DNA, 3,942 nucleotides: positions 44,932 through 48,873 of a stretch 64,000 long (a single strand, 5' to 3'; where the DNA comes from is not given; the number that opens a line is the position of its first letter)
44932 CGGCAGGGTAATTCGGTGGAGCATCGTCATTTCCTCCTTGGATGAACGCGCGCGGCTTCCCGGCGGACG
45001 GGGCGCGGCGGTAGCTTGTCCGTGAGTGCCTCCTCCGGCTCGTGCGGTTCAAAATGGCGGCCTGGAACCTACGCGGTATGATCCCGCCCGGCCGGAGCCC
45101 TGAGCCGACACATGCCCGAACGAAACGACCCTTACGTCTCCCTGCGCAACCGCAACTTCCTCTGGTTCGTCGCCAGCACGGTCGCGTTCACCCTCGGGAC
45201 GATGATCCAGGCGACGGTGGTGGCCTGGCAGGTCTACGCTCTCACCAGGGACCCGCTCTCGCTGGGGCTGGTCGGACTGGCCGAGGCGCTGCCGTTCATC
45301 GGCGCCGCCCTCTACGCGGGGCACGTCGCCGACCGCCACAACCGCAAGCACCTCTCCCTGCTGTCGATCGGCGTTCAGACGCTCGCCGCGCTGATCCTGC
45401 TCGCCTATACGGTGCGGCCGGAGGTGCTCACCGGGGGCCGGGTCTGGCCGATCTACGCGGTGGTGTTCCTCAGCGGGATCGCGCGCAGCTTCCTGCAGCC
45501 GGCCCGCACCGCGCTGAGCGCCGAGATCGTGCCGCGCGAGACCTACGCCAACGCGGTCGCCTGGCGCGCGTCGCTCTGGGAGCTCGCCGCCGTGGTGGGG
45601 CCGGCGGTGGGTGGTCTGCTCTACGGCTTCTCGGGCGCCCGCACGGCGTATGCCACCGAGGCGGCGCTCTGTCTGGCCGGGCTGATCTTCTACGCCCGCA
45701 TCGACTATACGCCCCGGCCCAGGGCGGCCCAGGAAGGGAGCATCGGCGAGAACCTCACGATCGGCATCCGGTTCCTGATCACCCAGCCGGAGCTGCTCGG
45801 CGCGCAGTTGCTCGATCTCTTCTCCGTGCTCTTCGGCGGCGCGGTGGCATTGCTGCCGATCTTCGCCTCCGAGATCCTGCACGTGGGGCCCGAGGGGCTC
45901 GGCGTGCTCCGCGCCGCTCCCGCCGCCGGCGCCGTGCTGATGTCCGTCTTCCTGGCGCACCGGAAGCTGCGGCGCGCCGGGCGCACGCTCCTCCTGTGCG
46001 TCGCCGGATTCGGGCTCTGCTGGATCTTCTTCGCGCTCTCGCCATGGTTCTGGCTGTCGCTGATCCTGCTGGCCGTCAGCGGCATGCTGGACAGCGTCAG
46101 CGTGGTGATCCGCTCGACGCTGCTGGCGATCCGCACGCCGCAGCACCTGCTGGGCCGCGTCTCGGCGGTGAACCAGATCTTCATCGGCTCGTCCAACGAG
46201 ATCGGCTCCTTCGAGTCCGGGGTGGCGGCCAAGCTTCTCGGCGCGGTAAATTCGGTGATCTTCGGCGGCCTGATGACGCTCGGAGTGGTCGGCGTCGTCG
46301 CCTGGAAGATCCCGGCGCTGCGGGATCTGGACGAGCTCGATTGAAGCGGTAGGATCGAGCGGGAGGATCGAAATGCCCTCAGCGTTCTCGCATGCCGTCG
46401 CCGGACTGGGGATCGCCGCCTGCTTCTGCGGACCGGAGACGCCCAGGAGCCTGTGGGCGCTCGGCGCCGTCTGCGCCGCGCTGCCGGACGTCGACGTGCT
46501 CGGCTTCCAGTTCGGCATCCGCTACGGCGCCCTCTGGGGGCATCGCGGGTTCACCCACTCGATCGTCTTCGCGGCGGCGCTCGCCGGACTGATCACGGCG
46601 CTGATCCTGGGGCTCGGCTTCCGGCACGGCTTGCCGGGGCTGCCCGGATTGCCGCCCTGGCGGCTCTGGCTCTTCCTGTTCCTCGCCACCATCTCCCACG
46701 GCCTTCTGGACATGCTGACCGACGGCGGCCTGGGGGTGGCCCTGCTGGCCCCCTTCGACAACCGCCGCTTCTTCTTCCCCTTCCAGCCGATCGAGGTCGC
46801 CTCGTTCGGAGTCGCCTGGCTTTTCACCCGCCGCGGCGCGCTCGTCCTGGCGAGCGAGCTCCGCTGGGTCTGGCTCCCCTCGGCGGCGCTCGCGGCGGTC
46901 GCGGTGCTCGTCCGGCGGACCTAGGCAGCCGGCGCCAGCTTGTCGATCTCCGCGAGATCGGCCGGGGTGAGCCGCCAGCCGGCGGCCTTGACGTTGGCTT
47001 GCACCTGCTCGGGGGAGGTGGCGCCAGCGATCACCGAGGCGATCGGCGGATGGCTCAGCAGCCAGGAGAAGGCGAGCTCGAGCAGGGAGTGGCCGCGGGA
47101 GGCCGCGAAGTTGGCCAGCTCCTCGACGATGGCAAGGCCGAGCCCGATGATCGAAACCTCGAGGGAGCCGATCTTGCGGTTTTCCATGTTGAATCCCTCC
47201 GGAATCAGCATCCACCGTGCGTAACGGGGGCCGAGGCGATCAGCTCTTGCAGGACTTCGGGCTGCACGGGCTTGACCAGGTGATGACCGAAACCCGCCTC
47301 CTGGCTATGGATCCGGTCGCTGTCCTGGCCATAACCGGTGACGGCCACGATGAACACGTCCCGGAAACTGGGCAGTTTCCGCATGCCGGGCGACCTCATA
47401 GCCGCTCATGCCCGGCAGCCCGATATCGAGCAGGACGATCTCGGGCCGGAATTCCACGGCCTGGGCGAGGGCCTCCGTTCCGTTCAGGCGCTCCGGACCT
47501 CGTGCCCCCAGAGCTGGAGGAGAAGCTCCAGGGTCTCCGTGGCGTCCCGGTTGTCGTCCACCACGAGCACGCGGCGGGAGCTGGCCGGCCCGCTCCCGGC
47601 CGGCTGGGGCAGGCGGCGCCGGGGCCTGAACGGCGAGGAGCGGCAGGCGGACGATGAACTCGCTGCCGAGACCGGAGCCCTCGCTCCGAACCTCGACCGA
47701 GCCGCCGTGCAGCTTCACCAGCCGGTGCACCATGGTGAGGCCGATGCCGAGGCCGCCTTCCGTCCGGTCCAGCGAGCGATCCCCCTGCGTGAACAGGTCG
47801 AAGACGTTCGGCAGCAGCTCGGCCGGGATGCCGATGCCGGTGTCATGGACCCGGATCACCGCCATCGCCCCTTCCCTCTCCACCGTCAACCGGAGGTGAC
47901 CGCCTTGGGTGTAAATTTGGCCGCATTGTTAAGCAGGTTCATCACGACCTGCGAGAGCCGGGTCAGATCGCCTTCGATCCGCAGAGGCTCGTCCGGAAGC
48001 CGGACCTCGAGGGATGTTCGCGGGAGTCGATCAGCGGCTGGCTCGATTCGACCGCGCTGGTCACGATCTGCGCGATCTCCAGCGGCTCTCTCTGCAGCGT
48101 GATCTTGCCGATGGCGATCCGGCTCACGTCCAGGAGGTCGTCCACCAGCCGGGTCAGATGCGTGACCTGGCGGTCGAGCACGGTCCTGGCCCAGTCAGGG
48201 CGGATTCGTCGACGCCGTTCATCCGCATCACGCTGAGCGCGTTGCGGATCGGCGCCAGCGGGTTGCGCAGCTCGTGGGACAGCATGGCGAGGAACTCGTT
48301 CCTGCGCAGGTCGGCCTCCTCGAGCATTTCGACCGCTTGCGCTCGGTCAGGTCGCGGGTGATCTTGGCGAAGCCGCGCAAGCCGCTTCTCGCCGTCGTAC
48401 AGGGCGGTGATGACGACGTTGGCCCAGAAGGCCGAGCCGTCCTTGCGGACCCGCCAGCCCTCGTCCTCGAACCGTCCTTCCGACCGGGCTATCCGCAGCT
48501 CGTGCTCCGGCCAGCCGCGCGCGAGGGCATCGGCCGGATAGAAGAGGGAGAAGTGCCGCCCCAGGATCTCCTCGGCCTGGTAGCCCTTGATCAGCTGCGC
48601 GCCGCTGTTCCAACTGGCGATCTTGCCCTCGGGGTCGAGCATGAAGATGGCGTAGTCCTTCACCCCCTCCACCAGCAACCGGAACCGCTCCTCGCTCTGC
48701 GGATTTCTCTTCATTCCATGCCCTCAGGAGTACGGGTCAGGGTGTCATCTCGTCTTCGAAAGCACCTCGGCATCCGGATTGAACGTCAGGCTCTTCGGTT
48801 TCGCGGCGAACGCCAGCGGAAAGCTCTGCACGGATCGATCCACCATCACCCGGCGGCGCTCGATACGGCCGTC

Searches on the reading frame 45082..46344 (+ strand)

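Call 54: search_protein_families(library=pfam, proteins=[window:45082-46344:+], max_evalue=0.001)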
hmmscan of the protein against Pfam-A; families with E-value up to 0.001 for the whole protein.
window:45082-46344:+ (420 aa): 2 families
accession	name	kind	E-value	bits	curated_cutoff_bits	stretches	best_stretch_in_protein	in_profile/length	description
PF07690.21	MFS_1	-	1.2e-34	120.2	33.4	1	32-371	4-342/347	Major Facilitator Superfamily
PF05977.19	MFS_3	-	3.2e-32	112.1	27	1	17-414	3-399/524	Transmembrane secretion effector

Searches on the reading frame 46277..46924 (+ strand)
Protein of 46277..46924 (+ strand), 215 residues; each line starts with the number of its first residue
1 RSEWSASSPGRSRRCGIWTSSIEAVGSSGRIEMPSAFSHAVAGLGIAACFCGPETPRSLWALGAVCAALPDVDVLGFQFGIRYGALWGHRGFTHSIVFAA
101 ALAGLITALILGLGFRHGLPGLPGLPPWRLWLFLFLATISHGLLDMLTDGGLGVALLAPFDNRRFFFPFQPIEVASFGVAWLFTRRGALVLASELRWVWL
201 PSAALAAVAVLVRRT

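Call 54: search_protein_families(library=pfam, proteins=[window:46277-46924:+], max_evalue=0.001)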
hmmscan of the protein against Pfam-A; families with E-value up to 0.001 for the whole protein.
window:46277-46924:+ (215 aa): 1 family
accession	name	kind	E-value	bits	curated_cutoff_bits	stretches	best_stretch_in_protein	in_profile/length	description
PF04307.19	YdjM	-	8.5e-28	97.5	29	1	37-210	4-167/176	YdjM inner membrane protein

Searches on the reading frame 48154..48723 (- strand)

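Call 54: search_protein_families(library=pfam, proteins=[window:48154-48723:-], max_evalue=0.001)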
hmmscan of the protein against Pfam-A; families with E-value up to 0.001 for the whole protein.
window:48154-48723:- (189 aa): 5 families
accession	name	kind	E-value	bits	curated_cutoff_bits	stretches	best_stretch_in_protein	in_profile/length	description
PF13426.13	PAS_9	-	6e-11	43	27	1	25-115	3-91/103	PAS domain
PF00989.32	PAS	-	2.3e-09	37.7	22.6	1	13-114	2-102/113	PAS fold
PF00512.31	HisKA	-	5.6e-09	36.4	26.9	1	141-169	2-30/66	His Kinase A (phospho-acceptor) domain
PF08447.18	PAS_3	-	3.5e-07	30.8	25.6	1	36-117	2-84/89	PAS fold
PF08448.16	PAS_4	-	9.4e-05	23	23.1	1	25-110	7-90/110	PAS fold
